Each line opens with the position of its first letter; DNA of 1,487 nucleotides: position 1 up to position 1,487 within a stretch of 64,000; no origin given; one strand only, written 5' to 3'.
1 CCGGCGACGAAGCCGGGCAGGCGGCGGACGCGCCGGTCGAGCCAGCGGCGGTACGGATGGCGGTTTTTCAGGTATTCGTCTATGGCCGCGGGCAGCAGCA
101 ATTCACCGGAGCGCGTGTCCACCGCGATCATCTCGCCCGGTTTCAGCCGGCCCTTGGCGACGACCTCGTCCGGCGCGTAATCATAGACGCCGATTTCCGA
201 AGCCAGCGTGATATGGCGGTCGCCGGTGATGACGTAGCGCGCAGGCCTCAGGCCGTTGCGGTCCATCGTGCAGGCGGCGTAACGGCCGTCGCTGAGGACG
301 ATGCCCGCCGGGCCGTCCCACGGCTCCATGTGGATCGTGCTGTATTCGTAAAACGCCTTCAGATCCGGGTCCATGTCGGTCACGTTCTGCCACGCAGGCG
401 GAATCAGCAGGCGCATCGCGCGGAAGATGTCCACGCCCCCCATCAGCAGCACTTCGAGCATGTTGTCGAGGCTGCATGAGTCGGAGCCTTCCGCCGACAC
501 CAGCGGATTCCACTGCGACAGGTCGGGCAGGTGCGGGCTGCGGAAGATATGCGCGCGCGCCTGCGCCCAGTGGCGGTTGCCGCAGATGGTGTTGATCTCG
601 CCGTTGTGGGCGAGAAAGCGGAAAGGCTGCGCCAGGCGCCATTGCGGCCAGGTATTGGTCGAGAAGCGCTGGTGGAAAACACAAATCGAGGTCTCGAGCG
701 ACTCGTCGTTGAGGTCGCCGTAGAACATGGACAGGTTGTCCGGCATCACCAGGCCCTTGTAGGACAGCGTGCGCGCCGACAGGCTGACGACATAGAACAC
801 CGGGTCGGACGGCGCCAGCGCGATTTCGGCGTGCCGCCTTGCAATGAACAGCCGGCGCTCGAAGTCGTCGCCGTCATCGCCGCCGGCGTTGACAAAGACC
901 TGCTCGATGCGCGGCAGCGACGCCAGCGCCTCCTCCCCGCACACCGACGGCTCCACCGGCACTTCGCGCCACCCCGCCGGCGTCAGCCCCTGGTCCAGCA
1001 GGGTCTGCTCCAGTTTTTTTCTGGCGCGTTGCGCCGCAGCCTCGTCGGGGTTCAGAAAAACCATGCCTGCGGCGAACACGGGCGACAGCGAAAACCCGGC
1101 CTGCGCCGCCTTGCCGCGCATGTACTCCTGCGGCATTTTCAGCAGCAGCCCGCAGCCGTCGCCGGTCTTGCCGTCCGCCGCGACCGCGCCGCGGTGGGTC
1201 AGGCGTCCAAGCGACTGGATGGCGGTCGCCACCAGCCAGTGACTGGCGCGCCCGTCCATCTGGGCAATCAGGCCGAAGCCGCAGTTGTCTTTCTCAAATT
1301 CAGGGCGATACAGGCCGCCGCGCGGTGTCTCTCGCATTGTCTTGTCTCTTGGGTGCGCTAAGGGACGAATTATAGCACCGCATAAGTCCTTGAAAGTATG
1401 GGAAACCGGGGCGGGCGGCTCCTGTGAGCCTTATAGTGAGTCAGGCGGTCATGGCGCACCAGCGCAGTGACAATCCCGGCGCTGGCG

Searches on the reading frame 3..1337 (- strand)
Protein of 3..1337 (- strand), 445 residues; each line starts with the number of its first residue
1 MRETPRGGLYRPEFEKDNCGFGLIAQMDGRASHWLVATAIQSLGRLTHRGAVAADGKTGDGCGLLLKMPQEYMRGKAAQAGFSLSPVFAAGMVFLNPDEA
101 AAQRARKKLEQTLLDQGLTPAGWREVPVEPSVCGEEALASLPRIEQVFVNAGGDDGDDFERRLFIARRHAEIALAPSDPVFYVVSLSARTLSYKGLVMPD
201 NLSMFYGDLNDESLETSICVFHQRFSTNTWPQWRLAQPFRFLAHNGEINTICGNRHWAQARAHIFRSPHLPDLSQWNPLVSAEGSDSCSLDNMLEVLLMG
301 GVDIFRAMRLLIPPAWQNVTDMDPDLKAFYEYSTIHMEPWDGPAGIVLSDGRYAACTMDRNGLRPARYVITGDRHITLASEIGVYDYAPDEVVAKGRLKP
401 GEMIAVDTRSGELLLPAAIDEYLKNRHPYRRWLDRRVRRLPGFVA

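Call 51: find_homologous_proteins(query=window:3-1337:-, max_evalue=1e-100)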
Query window:3-1337:- (445 aa): 3162 proteins with E <= 1e-100 among 8000 candidates; the best 120 are listed.
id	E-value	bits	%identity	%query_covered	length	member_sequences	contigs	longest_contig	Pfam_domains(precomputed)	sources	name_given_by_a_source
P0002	2.0e-207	708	71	98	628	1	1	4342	PF00310.27,PF04898.21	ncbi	ncbi:glutamate synthase central domain-containing protein, partial [Acidihalobacter prosperus]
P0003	6.4e-205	699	70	98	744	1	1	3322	PF00310.27,PF04898.21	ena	-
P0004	2.7e-204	697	70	98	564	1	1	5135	PF00310.27,PF04898.21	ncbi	ncbi:MAG: glutamate synthase central domain-containing protein, partial [Gammaproteobacteria bacteri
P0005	5.3e-204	696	66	99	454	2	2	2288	PF00310.27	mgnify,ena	mgnify:CR=1 FL=1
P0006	2.3e-202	691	68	99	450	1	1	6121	PF00310.27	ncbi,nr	ncbi:MAG TPA: glutamate synthase large subunit, partial [Gammaproteobacteria bacterium]|nr:glutamate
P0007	3.3e-202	690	69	97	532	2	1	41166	PF00310.27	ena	-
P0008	9.1e-202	689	67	98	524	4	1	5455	PF00310.27,PF04898.21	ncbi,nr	ncbi:MAG: glutamate synthase large subunit, partial [Gammaproteobacteria bacterium]|nr:glutamate syn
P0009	1.5e-201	688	69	96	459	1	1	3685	PF00310.27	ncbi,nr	ncbi:MAG TPA: glutamate synthase large subunit, partial [Gammaproteobacteria bacterium]|nr:glutamate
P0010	7.6e-201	686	68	98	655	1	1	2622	PF00310.27,PF04898.21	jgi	-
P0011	3.6e-200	684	68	97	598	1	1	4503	PF00310.27,PF04898.21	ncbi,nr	ncbi:MAG: glutamate synthase central domain-containing protein, partial [Pseudomonadota bacterium]|n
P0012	2.3e-199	681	68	98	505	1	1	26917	PF00310.27,PF04898.21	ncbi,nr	ncbi:MAG: glutamate synthase central domain-containing protein, partial [Candidatus Competibacter sp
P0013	4.5e-199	680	67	99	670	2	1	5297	PF00310.27,PF04898.21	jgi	-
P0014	6.0e-199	680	68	96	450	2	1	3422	PF00310.27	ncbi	-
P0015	1.0e-198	679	67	98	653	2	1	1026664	PF00310.27,PF04898.21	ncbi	-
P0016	1.4e-198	678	67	96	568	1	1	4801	PF00310.27,PF04898.21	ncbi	ncbi:MAG: glutamate synthase central domain-containing protein, partial [Gammaproteobacteria bacteri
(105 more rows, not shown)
